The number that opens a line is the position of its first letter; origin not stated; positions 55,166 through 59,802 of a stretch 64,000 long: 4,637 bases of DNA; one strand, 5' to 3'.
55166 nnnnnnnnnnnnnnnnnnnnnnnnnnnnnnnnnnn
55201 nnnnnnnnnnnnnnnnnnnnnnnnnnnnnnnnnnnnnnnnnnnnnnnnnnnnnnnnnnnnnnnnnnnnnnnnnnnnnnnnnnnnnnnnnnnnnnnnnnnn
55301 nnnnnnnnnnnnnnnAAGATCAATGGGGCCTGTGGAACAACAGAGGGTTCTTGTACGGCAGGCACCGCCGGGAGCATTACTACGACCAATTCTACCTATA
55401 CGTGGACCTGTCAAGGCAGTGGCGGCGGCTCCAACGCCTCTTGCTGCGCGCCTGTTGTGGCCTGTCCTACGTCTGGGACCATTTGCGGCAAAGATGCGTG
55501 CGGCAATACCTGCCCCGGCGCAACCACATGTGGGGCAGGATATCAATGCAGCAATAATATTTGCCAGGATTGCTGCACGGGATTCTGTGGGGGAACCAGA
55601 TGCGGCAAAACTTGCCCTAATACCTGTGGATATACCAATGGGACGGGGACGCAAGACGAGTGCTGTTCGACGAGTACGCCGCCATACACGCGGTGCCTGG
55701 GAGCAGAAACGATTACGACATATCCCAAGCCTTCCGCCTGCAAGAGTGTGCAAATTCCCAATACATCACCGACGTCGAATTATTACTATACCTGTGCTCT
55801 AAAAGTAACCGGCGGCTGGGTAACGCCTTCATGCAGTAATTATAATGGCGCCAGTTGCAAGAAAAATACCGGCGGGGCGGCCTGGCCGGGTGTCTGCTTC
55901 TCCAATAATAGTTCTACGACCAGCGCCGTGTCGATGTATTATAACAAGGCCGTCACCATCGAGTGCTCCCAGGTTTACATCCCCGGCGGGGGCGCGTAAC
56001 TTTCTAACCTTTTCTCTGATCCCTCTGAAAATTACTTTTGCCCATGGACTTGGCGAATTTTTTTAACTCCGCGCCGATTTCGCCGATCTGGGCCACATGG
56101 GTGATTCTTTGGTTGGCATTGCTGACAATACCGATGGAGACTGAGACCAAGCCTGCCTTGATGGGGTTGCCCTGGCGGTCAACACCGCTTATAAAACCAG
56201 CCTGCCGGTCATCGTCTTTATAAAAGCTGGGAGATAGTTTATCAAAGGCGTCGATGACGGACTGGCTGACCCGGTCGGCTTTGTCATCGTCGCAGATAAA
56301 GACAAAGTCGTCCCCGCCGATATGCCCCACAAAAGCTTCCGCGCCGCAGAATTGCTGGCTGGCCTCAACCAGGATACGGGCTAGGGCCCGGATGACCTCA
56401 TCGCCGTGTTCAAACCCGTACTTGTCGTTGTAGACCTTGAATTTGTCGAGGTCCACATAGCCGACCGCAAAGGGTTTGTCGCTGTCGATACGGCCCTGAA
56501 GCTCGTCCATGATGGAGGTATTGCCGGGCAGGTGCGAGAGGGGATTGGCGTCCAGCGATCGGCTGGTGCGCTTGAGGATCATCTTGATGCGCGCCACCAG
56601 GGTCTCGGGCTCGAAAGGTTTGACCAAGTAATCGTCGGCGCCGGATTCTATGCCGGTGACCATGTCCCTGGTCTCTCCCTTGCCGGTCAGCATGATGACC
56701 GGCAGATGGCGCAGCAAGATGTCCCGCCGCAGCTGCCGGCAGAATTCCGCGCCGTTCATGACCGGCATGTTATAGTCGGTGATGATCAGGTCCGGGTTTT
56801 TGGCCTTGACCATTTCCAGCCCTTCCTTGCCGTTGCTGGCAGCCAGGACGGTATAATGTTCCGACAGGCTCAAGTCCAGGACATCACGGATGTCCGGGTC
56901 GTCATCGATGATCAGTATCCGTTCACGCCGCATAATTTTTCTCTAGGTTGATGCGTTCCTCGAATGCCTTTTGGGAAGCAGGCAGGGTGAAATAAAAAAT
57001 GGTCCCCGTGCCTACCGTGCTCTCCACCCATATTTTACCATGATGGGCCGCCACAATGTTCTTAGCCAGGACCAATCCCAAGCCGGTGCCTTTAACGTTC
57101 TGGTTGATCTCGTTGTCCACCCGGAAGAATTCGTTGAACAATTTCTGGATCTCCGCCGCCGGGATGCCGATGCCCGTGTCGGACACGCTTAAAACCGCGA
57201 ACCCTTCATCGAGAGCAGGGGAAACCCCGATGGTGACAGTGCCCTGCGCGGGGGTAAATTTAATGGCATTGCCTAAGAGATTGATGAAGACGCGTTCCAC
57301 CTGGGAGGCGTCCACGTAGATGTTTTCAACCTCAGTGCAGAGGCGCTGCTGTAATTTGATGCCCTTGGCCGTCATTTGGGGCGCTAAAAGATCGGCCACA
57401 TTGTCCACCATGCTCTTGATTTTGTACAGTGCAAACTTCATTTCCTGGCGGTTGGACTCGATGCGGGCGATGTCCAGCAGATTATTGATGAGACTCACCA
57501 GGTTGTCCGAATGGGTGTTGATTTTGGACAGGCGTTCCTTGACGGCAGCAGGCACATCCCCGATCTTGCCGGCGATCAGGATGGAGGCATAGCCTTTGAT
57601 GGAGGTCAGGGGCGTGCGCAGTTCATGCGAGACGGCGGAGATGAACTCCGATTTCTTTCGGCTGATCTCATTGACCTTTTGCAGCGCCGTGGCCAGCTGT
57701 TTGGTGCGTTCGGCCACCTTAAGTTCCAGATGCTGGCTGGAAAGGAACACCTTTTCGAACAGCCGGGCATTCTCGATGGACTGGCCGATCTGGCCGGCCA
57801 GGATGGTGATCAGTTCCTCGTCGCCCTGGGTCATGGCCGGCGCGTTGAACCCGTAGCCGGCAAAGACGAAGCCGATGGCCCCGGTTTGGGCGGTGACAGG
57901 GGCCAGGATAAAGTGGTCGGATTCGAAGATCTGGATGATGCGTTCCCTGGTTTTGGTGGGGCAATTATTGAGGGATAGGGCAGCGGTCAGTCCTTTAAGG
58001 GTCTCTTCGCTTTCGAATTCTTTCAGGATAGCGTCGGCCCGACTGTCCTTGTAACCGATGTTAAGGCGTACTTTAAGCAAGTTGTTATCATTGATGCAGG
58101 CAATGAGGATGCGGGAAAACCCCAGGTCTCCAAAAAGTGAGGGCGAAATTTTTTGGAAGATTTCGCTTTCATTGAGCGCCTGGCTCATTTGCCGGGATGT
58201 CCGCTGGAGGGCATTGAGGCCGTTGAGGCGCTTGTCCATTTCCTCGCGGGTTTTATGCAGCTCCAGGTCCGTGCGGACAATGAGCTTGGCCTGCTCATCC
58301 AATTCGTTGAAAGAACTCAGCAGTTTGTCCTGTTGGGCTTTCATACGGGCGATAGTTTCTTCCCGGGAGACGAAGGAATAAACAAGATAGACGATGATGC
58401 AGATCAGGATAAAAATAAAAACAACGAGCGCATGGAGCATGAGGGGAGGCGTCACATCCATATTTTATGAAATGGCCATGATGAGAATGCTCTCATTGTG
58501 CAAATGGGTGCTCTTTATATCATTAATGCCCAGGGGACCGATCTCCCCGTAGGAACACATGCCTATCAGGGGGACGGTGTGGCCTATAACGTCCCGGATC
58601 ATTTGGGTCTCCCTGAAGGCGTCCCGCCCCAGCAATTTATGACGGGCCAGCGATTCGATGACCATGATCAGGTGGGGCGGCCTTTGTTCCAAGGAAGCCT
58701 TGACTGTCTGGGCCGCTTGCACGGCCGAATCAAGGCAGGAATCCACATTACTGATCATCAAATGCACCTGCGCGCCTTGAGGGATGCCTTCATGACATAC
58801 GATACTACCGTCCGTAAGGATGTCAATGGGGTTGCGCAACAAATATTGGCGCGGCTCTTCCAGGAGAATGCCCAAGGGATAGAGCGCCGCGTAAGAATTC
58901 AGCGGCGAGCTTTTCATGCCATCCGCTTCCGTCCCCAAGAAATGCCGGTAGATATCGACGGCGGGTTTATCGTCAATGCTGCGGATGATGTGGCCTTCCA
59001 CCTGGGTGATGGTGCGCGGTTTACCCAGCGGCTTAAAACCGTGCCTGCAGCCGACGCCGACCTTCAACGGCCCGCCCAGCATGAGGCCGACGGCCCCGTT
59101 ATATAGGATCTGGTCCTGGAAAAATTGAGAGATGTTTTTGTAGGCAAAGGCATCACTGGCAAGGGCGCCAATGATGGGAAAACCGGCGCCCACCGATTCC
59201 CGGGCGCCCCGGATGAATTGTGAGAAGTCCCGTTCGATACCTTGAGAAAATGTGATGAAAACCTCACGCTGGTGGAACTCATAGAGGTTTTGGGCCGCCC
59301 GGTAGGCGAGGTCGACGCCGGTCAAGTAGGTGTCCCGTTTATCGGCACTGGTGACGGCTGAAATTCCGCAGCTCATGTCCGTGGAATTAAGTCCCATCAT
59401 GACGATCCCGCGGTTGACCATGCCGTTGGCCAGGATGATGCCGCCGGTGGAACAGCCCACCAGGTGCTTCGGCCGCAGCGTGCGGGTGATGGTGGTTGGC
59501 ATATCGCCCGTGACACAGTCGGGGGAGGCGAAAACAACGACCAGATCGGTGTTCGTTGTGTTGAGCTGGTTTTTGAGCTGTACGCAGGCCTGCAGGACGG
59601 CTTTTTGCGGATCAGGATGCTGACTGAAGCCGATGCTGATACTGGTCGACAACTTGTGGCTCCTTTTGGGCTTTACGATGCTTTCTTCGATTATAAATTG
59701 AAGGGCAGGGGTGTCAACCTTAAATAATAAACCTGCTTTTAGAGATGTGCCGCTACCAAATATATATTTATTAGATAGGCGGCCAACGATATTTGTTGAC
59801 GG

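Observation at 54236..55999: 587-aa protein fusing a Flp/TadE-type prepilin leader to a ~550-aa domain with about 12% cysteine and internal Cys-motif repeats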

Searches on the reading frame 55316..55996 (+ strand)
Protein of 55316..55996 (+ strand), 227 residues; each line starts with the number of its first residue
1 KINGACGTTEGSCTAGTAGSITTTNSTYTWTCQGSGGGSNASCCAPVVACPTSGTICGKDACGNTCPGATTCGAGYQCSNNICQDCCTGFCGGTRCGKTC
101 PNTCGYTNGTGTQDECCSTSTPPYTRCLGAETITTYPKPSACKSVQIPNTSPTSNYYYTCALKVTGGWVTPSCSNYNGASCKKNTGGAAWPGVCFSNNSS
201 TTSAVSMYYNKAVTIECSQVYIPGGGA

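Call 67: find_homologous_proteins(query=window:55316-55996:+, max_evalue=0.001)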
Query seq(227 aa): 172 candidates shared short words with the query, none scored E <= 0.001.

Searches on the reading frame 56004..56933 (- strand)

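Call 11: search_protein_families(library=pfam, proteins=[window:56004-56933:-], max_evalue=0.001)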
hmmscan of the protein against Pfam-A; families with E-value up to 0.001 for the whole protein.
window:56004-56933:- (309 aa): 2 families
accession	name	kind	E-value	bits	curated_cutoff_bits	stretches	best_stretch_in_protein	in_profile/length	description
PF00072.30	Response_reg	-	7.2e-32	110.3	30.2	1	6-117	1-111/111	Response regulator receiver domain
PF00990.26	GGDEF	-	9.1e-14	52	23.8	1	139-242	13-119/161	Diguanylate cyclase, GGDEF domain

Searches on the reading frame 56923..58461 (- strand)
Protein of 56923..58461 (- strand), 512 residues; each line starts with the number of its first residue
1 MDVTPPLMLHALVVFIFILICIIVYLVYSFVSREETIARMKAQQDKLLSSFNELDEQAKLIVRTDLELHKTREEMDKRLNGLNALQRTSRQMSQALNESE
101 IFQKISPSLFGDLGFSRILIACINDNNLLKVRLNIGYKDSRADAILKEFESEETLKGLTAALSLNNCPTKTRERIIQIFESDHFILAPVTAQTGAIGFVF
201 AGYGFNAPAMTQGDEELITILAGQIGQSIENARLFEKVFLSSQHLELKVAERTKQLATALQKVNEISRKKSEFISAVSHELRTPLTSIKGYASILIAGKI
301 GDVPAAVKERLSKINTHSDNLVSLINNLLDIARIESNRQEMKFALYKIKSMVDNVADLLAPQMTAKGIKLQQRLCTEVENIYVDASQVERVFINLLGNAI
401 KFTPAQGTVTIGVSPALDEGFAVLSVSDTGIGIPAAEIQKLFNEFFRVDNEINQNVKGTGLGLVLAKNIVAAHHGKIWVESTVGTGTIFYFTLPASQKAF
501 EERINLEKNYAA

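Call 11: search_protein_families(library=pfam, proteins=[window:56923-58461:-], max_evalue=0.001)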
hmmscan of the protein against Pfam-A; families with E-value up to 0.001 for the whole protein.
window:56923-58461:- (512 aa): 2 families
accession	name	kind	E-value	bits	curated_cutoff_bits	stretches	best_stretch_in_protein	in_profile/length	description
PF02518.31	HATPase_c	-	2.4e-28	99.2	26.4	1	384-496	2-110/111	Histidine kinase-, DNA gyrase B-, and HSP90-like ATPase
PF00512.31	HisKA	-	1.8e-18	66.7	26.9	1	270-336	2-65/66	His Kinase A (phospho-acceptor) domain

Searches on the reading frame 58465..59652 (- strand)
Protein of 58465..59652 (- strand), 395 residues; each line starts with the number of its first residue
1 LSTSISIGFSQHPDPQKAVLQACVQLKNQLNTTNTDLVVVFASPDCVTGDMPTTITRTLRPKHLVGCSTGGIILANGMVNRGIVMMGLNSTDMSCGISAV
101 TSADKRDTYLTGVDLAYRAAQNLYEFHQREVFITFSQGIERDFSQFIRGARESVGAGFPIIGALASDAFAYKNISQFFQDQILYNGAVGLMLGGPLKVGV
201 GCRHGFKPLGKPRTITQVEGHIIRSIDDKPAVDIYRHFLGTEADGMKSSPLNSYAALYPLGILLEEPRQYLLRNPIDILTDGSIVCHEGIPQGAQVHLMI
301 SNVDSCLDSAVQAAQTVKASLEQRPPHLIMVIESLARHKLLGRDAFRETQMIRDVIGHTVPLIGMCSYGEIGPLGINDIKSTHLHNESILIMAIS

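Call 11: search_protein_families(library=pfam, proteins=[window:58465-59652:-], max_evalue=0.001)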
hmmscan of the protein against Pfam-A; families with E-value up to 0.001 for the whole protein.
window:58465-59652:- (395 aa): 2 families
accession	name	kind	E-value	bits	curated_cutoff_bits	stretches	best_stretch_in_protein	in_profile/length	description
PF08495.15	FIST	-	1.1e-36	126.9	23.2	1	36-229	1-189/189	FIST N domain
PF10442.14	FIST_C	-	2.2e-23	83.3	28.5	1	231-373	1-131/131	FIST C domain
